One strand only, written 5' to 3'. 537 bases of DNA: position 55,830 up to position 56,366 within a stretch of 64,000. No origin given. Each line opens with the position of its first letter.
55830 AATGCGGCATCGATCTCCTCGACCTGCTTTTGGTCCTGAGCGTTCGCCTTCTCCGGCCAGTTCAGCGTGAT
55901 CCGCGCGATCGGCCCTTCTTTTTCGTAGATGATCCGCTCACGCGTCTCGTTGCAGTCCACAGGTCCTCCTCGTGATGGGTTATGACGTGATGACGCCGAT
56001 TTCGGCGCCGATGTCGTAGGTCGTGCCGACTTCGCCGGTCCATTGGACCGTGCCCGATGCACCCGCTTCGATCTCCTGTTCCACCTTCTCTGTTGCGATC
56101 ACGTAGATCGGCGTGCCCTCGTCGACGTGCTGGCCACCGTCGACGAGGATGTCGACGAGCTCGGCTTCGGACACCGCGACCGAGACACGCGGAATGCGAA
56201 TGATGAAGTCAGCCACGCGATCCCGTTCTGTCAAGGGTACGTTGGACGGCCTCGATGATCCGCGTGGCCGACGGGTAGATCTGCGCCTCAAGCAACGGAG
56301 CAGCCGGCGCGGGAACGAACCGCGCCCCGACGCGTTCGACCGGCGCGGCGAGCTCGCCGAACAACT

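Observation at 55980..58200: E2-less TPP dehydrogenase: E1alpha/E1beta plus a free 78-aa lipoyl carrier, possibly an oxidative side-chain-cleaving (desmolase-like) enzyme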

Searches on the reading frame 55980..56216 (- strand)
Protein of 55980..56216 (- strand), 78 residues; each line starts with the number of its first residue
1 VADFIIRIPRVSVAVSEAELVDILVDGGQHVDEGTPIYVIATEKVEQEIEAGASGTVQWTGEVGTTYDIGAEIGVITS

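Call 5: search_protein_families(library=pfam, proteins=[window:55980-56216:-])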
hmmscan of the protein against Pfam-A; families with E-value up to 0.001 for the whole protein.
window:55980-56216:- (78 aa): 1 family
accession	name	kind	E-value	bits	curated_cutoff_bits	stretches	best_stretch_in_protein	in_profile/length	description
PF00364.28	Biotin_lipoyl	-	2.6e-09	37.2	22.1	1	6-73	3-70/73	Biotin-requiring enzyme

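Call 6: search_protein_families(library=ncbifam, proteins=[window:55980-56216:-])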
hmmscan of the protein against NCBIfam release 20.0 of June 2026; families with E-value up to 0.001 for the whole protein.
window:55980-56216:- (78 aa): 8 families
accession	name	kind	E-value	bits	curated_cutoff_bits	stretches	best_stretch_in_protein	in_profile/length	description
NF011457.0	PRK14875.1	equivalog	3e-10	39.6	307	1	5-77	5-78/372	acetoin dehydrogenase dihydrolipoyllysine-residue acetyltransferase subunit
NF004309.0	PRK05704.1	equivalog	4.6e-07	29.5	449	1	6-77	5-77/408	2-oxoglutarate dehydrogenase complex dihydrolipoyllysine-residue succinyltransferase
TIGR01348.1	PDHac_trf_long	equivalog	1.8e-05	23.5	552.1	1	6-76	3-73/587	dihydrolipoyllysine-residue acetyltransferase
NF008814.0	PRK11854.1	equivalog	0.00012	20.7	722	1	6-75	5-73/637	pyruvate dehydrogenase complex dihydrolipoyllysine-residue acetyltransferase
NF005117.0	PRK06549.1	equivalog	0.00023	21.8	159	1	20-58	72-110/130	acetyl-CoA carboxylase biotin carboxyl carrier protein subunit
TIGR01108.1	oadA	equivalog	0.00035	19.1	756.5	1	18-58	526-566/582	sodium-extruding oxaloacetate decarboxylase subunit alpha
TIGR01347.1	sucB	equivalog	0.00046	19.5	378.65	1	6-76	3-74/404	dihydrolipoyllysine-residue succinyltransferase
NF006761.0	PRK09282.1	domain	0.00065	18.3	402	1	18-58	530-570/591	pyruvate carboxylase subunit B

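Call 13: search_solved_structures(query=window:55980-56216:-, max_evalue=0.01, show_alignments=3)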
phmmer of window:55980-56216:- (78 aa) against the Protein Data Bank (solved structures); distinct sequences matched with E-value up to 0.01: 2.
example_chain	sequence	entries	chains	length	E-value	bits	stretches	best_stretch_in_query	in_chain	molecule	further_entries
8hz4_E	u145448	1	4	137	7.2e-05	26.3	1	17-74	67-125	Biotin carboxylase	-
9y7v_D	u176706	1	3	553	0.00077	23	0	4-76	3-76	Dihydrolipoyllysine-residue acetyltransferase component of pyruvate dehydrogenase complex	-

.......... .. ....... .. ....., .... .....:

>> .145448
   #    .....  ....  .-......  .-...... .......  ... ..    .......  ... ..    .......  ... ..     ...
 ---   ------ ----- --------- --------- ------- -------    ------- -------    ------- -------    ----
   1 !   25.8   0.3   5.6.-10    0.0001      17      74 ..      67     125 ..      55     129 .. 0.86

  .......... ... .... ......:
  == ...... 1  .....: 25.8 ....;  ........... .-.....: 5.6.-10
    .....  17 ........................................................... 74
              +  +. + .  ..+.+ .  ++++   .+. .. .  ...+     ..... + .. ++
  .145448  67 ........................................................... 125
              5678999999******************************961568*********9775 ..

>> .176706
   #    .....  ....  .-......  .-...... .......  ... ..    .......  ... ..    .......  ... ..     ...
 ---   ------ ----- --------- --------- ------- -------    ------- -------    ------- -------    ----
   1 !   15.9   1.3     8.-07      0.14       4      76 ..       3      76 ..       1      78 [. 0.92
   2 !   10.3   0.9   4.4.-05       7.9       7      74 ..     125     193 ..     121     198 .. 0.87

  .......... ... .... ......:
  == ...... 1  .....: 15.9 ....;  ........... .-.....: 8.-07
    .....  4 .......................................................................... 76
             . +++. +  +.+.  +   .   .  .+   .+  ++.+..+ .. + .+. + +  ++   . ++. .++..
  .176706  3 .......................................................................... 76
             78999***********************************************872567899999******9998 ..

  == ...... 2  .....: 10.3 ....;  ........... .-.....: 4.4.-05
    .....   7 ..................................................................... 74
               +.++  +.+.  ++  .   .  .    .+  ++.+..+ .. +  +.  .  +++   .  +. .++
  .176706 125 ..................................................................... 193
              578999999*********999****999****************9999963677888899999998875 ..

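Call 16: find_homologous_proteins(query=window:55980-56216:-, max_evalue=0.001)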
Query window:55980-56216:- (78 aa): 1255 proteins with E <= 0.001 among 1261 candidates; the best 120 are listed.
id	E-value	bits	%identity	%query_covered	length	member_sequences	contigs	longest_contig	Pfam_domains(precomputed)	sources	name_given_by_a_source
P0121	1.7e-40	154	99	100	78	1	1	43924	PF00364.29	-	-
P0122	9.2e-40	151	95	100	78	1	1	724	PF00364.29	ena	-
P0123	1.5e-39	151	95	100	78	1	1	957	PF00364.29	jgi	jgi:pyruvate/2-oxoglutarate dehydrogenase complex dihydrolipoamide acyltransferase (E2) component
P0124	3.3e-39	149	94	100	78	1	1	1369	PF00364.29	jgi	-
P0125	5.0e-39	149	94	100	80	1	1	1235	PF00364.29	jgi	jgi:pyruvate/2-oxoglutarate dehydrogenase complex dihydrolipoamide acyltransferase (E2) component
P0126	5.9e-39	149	94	100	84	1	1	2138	PF00364.29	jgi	jgi:pyruvate/2-oxoglutarate dehydrogenase complex dihydrolipoamide acyltransferase (E2) component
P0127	6.2e-39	149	91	100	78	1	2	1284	PF00364.29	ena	-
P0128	6.7e-39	149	94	100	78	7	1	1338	PF00364.29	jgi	jgi:pyruvate/2-oxoglutarate dehydrogenase complex dihydrolipoamide acyltransferase (E2) component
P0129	6.7e-39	148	95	100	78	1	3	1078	PF00364.29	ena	-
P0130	8.7e-39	148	95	100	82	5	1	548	PF00364.29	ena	-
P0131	1.6e-38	147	92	100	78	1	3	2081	PF00364.29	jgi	jgi:pyruvate/2-oxoglutarate dehydrogenase complex dihydrolipoamide acyltransferase (E2) component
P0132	1.7e-38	147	92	100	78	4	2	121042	PF00364.29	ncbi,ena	-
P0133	2.3e-38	147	94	100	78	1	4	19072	PF00364.29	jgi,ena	jgi:pyruvate/2-oxoglutarate dehydrogenase complex dihydrolipoamide acyltransferase (E2) component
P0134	2.4e-38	147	94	100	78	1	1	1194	PF00364.29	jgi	jgi:pyruvate/2-oxoglutarate dehydrogenase complex dihydrolipoamide acyltransferase (E2) component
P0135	2.7e-38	147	91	100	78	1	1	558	PF00364.29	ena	-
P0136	2.7e-38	147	92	100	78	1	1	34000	PF00364.29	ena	-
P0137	3.0e-38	146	92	100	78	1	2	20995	PF00364.29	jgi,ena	jgi:pyruvate/2-oxoglutarate dehydrogenase complex dihydrolipoamide acyltransferase (E2) component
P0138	3.0e-38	146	92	100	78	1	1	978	PF00364.29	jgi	-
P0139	3.5e-38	146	92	100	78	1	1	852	PF00364.29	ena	-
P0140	4.6e-38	146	92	100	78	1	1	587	PF00364.29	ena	-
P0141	4.8e-38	146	90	100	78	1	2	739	PF00364.29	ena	-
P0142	5.3e-38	146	91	100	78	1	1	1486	PF00364.29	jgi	jgi:pyruvate/2-oxoglutarate dehydrogenase complex dihydrolipoamide acyltransferase (E2) component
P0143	5.3e-38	146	91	100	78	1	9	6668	PF00364.29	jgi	jgi:pyruvate/2-oxoglutarate dehydrogenase complex dihydrolipoamide acyltransferase (E2) component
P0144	5.9e-38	146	90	100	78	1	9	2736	PF00364.29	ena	-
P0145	6.1e-38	145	91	100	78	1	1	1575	PF00364.29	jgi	-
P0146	6.2e-38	145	90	100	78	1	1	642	PF00364.29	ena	-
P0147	6.2e-38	145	91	100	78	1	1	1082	PF00364.29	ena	-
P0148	6.5e-38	145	91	100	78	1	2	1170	PF00364.29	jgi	jgi:pyruvate/2-oxoglutarate dehydrogenase complex dihydrolipoamide acyltransferase (E2) component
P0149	7.0e-38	145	92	99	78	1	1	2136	PF00364.29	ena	-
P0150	7.4e-38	145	90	100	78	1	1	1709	PF00364.29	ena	-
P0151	8.5e-38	145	90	100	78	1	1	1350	PF00364.29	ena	-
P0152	8.6e-38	145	90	100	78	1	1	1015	PF00364.29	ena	-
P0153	8.7e-38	145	88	100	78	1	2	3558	PF00364.29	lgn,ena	-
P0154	9.1e-38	145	94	100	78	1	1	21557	PF00364.29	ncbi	ncbi:MAG: biotin/lipoyl-containing protein [Mycobacterium sp.]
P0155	9.1e-38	145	88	100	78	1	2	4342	PF00364.29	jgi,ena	jgi:pyruvate/2-oxoglutarate dehydrogenase complex dihydrolipoamide acyltransferase (E2) component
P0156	9.4e-38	145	90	100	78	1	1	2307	PF00364.29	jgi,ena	jgi:pyruvate/2-oxoglutarate dehydrogenase complex dihydrolipoamide acyltransferase (E2) component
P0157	9.7e-38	145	91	100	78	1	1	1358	PF00364.29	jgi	jgi:pyruvate/2-oxoglutarate dehydrogenase complex dihydrolipoamide acyltransferase (E2) component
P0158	1.0e-37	145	90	100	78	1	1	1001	PF00364.29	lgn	-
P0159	1.0e-37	145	87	100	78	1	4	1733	PF00364.29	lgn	-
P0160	1.0e-37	145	91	100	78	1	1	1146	PF00364.29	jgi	jgi:pyruvate/2-oxoglutarate dehydrogenase complex dihydrolipoamide acyltransferase (E2) component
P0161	1.1e-37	145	88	100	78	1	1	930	PF00364.29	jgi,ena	-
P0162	1.2e-37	145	90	100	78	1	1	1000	PF00364.29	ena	-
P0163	1.3e-37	144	90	100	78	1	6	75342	PF00364.29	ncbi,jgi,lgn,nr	ncbi:MAG: hypothetical protein QOH69_3225 [Actinomycetota bacterium]|jgi:pyruvate/2-oxoglutarate deh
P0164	1.3e-37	144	90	100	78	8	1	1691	PF00364.29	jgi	jgi:pyruvate/2-oxoglutarate dehydrogenase complex dihydrolipoamide acyltransferase (E2) component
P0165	1.3e-37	144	88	100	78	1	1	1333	PF00364.29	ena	-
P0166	1.5e-37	144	90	100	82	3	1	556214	PF00364.29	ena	-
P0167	1.5e-37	144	88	100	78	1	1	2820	PF00364.29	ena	-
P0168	1.6e-37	144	88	100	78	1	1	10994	PF00364.29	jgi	jgi:pyruvate/2-oxoglutarate dehydrogenase complex dihydrolipoamide acyltransferase (E2) component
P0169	1.6e-37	144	92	100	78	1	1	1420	PF00364.29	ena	-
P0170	1.8e-37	144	88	100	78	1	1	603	PF00364.29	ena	-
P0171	1.8e-37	144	90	100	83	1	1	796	PF00364.29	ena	-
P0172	1.8e-37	144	90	100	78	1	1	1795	PF00364.29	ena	-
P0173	2.0e-37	144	90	100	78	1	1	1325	PF00364.29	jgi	jgi:pyruvate/2-oxoglutarate dehydrogenase complex dihydrolipoamide acyltransferase (E2) component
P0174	2.1e-37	144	88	100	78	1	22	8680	PF00364.29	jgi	jgi:pyruvate/2-oxoglutarate dehydrogenase complex dihydrolipoamide acyltransferase (E2) component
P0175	2.1e-37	144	91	100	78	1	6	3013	PF00364.29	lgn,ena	-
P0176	2.2e-37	144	90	100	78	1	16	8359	PF00364.29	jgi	jgi:pyruvate/2-oxoglutarate dehydrogenase complex dihydrolipoamide acyltransferase (E2) component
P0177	2.2e-37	144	90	100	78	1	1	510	PF00364.29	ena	-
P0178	2.3e-37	144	90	100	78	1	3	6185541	PF00364.29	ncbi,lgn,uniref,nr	ncbi:hypothetical protein MMAN_11140 [Mycobacterium mantenii]|uniref:Dihydrolipoamide acyltransferas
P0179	2.5e-37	144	88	100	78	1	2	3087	PF00364.29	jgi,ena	jgi:pyruvate/2-oxoglutarate dehydrogenase complex dihydrolipoamide acyltransferase (E2) component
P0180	2.8e-37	143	87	100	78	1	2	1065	PF00364.29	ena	-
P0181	2.9e-37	143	91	100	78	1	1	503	PF00364.29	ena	-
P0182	3.0e-37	143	88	100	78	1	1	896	PF00364.29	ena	-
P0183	3.1e-37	143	90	100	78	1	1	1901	PF00364.29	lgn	-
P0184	3.1e-37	143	88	100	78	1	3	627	PF00364.29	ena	-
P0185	3.2e-37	143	88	100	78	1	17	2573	PF00364.29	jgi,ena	jgi:pyruvate/2-oxoglutarate dehydrogenase complex dihydrolipoamide acyltransferase (E2) component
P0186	3.4e-37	143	90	100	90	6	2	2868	PF00364.29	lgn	-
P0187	3.4e-37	143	90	100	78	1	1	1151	PF00364.29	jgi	jgi:pyruvate/2-oxoglutarate dehydrogenase complex dihydrolipoamide acyltransferase (E2) component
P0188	3.5e-37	143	90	100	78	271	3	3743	PF00364.29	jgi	jgi:pyruvate/2-oxoglutarate dehydrogenase complex dihydrolipoamide acyltransferase (E2) component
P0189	3.8e-37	143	90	100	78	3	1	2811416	PF00364.29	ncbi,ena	-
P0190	3.8e-37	143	90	100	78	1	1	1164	PF00364.29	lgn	-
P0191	3.8e-37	143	92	100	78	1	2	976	PF00364.29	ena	-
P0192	3.8e-37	143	90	100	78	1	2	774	PF00364.29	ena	-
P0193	3.9e-37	143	88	100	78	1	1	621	PF00364.29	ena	-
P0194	4.3e-37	143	88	100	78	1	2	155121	PF00364.29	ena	-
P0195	4.3e-37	143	86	100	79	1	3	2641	PF00364.29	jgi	jgi:pyruvate/2-oxoglutarate dehydrogenase complex dihydrolipoamide acyltransferase (E2) component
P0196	4.5e-37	143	90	100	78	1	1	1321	PF00364.29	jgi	jgi:pyruvate/2-oxoglutarate dehydrogenase complex dihydrolipoamide acyltransferase (E2) component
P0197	4.5e-37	143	91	100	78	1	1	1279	PF00364.29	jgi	jgi:pyruvate/2-oxoglutarate dehydrogenase complex dihydrolipoamide acyltransferase (E2) component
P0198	4.5e-37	143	88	100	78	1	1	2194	PF00364.29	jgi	jgi:pyruvate/2-oxoglutarate dehydrogenase complex dihydrolipoamide acyltransferase (E2) component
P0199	4.7e-37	143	88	100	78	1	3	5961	PF00364.29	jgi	jgi:pyruvate/2-oxoglutarate dehydrogenase complex dihydrolipoamide acyltransferase (E2) component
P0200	5.0e-37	143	91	100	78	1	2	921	PF00364.29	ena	-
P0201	5.0e-37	143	90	100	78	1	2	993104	PF00364.29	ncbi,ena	-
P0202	5.1e-37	143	90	100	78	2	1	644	PF00364.29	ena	-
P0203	5.2e-37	143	87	100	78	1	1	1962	PF00364.29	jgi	jgi:pyruvate/2-oxoglutarate dehydrogenase complex dihydrolipoamide acyltransferase (E2) component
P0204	5.3e-37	142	90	100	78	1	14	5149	PF00364.29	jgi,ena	jgi:pyruvate/2-oxoglutarate dehydrogenase complex dihydrolipoamide acyltransferase (E2) component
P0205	5.4e-37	142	88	100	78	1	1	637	PF00364.29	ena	-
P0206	5.7e-37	142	91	100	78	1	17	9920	PF00364.29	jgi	jgi:pyruvate/2-oxoglutarate dehydrogenase complex dihydrolipoamide acyltransferase (E2) component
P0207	6.3e-37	142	88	100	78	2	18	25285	PF00364.29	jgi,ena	jgi:pyruvate/2-oxoglutarate dehydrogenase complex dihydrolipoamide acyltransferase (E2) component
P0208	6.3e-37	142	87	100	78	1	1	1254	PF00364.29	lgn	-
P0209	6.3e-37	142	88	100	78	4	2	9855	PF00364.29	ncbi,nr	ncbi:MAG: hypothetical protein QOG19_924 [Mycobacterium sp.]|nr:hypothetical protein [Mycobacterium 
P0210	6.6e-37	142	91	100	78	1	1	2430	PF00364.29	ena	-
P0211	6.7e-37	142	90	100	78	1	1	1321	PF00364.29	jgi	jgi:pyruvate/2-oxoglutarate dehydrogenase complex dihydrolipoamide acyltransferase (E2) component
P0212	6.7e-37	142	90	100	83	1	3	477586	PF00364.29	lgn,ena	-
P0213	7.0e-37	142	87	100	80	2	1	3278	PF00364.29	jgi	jgi:pyruvate/2-oxoglutarate dehydrogenase complex dihydrolipoamide acyltransferase (E2) component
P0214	7.2e-37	142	88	100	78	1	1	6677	PF00364.29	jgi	jgi:pyruvate/2-oxoglutarate dehydrogenase complex dihydrolipoamide acyltransferase (E2) component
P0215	7.3e-37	142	90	100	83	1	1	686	PF00364.29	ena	-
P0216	7.4e-37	142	90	100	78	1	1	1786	PF00364.29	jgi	-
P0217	7.4e-37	142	90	100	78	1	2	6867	PF00364.29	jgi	jgi:pyruvate/2-oxoglutarate dehydrogenase complex dihydrolipoamide acyltransferase (E2) component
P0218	7.6e-37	142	90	100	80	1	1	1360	PF00364.29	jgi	jgi:pyruvate/2-oxoglutarate dehydrogenase complex dihydrolipoamide acyltransferase (E2) component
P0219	7.8e-37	142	88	100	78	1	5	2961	PF00364.29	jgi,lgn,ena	-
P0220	8.6e-37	142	88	100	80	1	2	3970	PF00364.29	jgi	jgi:pyruvate/2-oxoglutarate dehydrogenase complex dihydrolipoamide acyltransferase (E2) component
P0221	8.7e-37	142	87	100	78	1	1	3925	PF00364.29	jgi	jgi:pyruvate/2-oxoglutarate dehydrogenase complex dihydrolipoamide acyltransferase (E2) component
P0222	8.8e-37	142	87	100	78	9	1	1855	PF00364.29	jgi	jgi:pyruvate/2-oxoglutarate dehydrogenase complex dihydrolipoamide acyltransferase (E2) component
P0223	9.6e-37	142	90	100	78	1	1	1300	PF00364.29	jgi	jgi:pyruvate/2-oxoglutarate dehydrogenase complex dihydrolipoamide acyltransferase (E2) component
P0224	1.0e-36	142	88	100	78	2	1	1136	PF00364.29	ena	-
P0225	1.0e-36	142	90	100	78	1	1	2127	PF00364.29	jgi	jgi:pyruvate/2-oxoglutarate dehydrogenase complex dihydrolipoamide acyltransferase (E2) component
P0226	1.0e-36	142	87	100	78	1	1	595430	PF00364.29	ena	-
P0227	1.1e-36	141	88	100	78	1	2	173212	PF00364.29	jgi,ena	jgi:pyruvate/2-oxoglutarate dehydrogenase complex dihydrolipoamide acyltransferase (E2) component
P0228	1.1e-36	141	91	100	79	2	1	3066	PF00364.29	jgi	jgi:pyruvate/2-oxoglutarate dehydrogenase complex dihydrolipoamide acyltransferase (E2) component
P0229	1.1e-36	141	87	100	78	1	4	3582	PF00364.29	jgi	jgi:pyruvate/2-oxoglutarate dehydrogenase complex dihydrolipoamide acyltransferase (E2) component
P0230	1.1e-36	141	88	100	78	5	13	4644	PF00364.29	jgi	jgi:pyruvate/2-oxoglutarate dehydrogenase complex dihydrolipoamide acyltransferase (E2) component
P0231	1.1e-36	141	90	100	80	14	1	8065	PF00364.29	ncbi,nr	ncbi:MAG TPA: biotin/lipoyl-containing protein [Mycobacterium sp.]|nr:biotin/lipoyl-containing prote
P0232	1.2e-36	141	88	100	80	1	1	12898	PF00364.29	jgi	jgi:pyruvate/2-oxoglutarate dehydrogenase complex dihydrolipoamide acyltransferase (E2) component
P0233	1.2e-36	141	88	100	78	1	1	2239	PF00364.29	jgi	jgi:pyruvate/2-oxoglutarate dehydrogenase complex dihydrolipoamide acyltransferase (E2) component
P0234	1.2e-36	141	90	100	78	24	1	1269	PF00364.29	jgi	jgi:pyruvate/2-oxoglutarate dehydrogenase complex dihydrolipoamide acyltransferase (E2) component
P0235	1.3e-36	141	87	100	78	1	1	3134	PF00364.29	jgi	jgi:pyruvate/2-oxoglutarate dehydrogenase complex dihydrolipoamide acyltransferase (E2) component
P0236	1.4e-36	141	91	100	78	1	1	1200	PF00364.29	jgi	jgi:pyruvate/2-oxoglutarate dehydrogenase complex dihydrolipoamide acyltransferase (E2) component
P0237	1.4e-36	141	88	100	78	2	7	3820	PF00364.29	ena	-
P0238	1.4e-36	141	88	100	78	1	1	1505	PF00364.29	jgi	-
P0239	1.5e-36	141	87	100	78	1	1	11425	PF00364.29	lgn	-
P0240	1.5e-36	141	87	100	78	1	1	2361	PF00364.29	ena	-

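Call 19: search_dna_similar(query=window:55980-56216:-, collection=plasmids, mode=protein, max_evalue=0.001, max_rows=40)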
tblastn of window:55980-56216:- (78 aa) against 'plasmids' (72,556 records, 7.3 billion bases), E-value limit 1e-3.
Records with a match: 118; places in all: 119; records where one place covers at least 80% of the query: 118.
Best place of each record, by identity: <60% 118.
By first word of the organism name: Rhizobium 86; Sphingobium 12; Sinorhizobium 6; Shinella 3; Pararhizobium 2; Paraburkholderia 2; Allorhizobium 1; Streptomyces 1; Sphingomonas 1; Diaphorobacter 1; and 3 more.
By predicted mobility (MOB-suite, as given by PLSDB): non-mobilizable 88; conjugative 25; mobilizable 5.
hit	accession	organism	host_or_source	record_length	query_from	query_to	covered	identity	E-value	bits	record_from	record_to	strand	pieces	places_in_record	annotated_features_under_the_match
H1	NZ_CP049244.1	Allorhizobium pseudoryzae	cell culture,soil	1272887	1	73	94%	44.6%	6e-7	52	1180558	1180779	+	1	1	none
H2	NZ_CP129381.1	Rhizobium sp. SSA_523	single cell,Sea water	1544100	1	73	94%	44.6%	2e-6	50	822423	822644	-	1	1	none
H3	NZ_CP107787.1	Streptomyces sp. NBC_00564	-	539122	6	78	94%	43.8%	6e-9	57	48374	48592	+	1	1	biotin/lipoyl-containing protein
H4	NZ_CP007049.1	Rhizobium leguminosarum bv. trifolii WSM1689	root nodule of Trifolium uniflorum ...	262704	1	73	94%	41.9%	3e-5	47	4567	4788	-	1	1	dihydrolipoamide acetyltransferase family protein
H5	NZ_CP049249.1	Rhizobium rhizoryzae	cell culture,soil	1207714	6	73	87%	44.9%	2e-6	50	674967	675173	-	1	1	none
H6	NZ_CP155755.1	Sphingomonas parapaucimobilis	Chinese cabbage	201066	1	76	97%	39.0%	2e-4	45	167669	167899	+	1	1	dihydrolipoamide acetyltransferase family protein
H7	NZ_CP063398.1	Rhizobium sp. SL42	Amphicarpaea bracteata,Whole ...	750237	1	73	94%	40.5%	1e-5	47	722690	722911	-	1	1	dihydrolipoamide acetyltransferase family protein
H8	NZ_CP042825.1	Rhizobium sp. WL3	Wheat,phyllosphere swab,leaves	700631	1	73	94%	40.5%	4e-5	46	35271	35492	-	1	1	dihydrolipoamide acetyltransferase family protein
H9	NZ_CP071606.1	Rhizobium binae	lentil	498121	1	73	94%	40.5%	4e-5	46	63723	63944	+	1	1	dihydrolipoamide acetyltransferase family protein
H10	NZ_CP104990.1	Rhizobium sp. CC-CFT758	cell culture,agricultural soil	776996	1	73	94%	40.5%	5e-5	46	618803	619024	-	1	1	dihydrolipoamide acetyltransferase family protein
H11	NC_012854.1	Rhizobium leguminosarum bv. trifolii WSM1325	-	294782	1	73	94%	40.5%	5e-5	46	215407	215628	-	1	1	dihydrolipoamide acetyltransferase family protein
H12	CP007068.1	Rhizobium leguminosarum bv. trifolii CB782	plant root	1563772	1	73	94%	40.5%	7e-5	46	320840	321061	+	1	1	branched-chain alpha-keto acid dehydrogenase subunit E2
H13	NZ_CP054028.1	Rhizobium hidalgonense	Pisum sativum l. (pea),Pure culture,Pea ...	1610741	1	73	94%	40.5%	7e-5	45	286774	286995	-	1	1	record has no annotation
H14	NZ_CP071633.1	Rhizobium sp. NZLR1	lentil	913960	1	73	94%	40.5%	7e-5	45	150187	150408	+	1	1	dihydrolipoamide acetyltransferase family protein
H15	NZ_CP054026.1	Rhizobium indicum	Pisum sativum l. (pea),Pure culture,Pea ...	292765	1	73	94%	40.5%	8e-5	45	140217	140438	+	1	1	dihydrolipoamide acetyltransferase family protein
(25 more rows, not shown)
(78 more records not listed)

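Call 20: get_annotated_region(hit=H3, flank=12000)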
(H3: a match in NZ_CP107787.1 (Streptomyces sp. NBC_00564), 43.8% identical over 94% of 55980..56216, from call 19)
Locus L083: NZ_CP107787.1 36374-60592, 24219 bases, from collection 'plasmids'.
description: Streptomyces sp. NBC_00564 strain NBC 00564 plasmid unnamed1, complete sequence
organism: Streptomyces sp. NBC_00564 (NCBI taxid 2903663)
taxonomy: Bacteria; Actinomycetota; Actinomycetes; Kitasatosporales; Streptomycetaceae; Streptomyces; Streptomyces sp. NBC 00564
host: -; source: -; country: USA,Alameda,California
typing (MOB-suite, as given by PLSDB): non-mobilizable
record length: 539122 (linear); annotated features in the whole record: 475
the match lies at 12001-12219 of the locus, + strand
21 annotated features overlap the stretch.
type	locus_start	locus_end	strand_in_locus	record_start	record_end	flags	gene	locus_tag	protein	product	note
CDS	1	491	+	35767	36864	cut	-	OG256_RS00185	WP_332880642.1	ABC transporter permease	-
CDS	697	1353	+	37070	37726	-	-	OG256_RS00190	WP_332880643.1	TetR family transcriptional regulator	-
CDS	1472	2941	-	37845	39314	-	-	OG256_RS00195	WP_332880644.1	CoA transferase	-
CDS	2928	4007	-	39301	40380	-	-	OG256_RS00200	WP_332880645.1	enoyl-CoA hydratase/isomerase family protein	-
CDS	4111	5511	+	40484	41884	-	-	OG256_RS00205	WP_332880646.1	amidohydrolase family protein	-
CDS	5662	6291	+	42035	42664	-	-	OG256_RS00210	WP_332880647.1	TetR/AcrR family transcriptional regulator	GO:0006355 - regulation of DNA-templated transcription [Evidence IEA]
CDS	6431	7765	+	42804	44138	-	-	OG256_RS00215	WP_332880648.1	aromatic ring-hydroxylating dioxygenase subunit alpha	-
CDS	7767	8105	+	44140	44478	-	-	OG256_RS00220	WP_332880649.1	2Fe-2S iron-sulfur cluster-binding protein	-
CDS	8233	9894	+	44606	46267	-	-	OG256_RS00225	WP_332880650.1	FAD-binding protein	-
CDS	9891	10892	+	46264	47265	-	-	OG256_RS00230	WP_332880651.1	thiamine pyrophosphate-dependent dehydrogenase E1 component subunit alpha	-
CDS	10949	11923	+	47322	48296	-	-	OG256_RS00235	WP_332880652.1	alpha-ketoacid dehydrogenase subunit beta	-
CDS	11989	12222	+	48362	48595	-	-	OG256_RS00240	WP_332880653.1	biotin/lipoyl-containing protein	-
CDS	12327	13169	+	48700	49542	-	-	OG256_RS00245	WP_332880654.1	patatin-like phospholipase family protein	-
CDS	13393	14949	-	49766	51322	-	-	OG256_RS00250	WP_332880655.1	AMP-binding protein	-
CDS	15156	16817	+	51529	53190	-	-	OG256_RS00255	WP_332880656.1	bifunctional 3-(3-hydroxy-phenyl)propionate/3-hydroxycinnamic acid hydroxylase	-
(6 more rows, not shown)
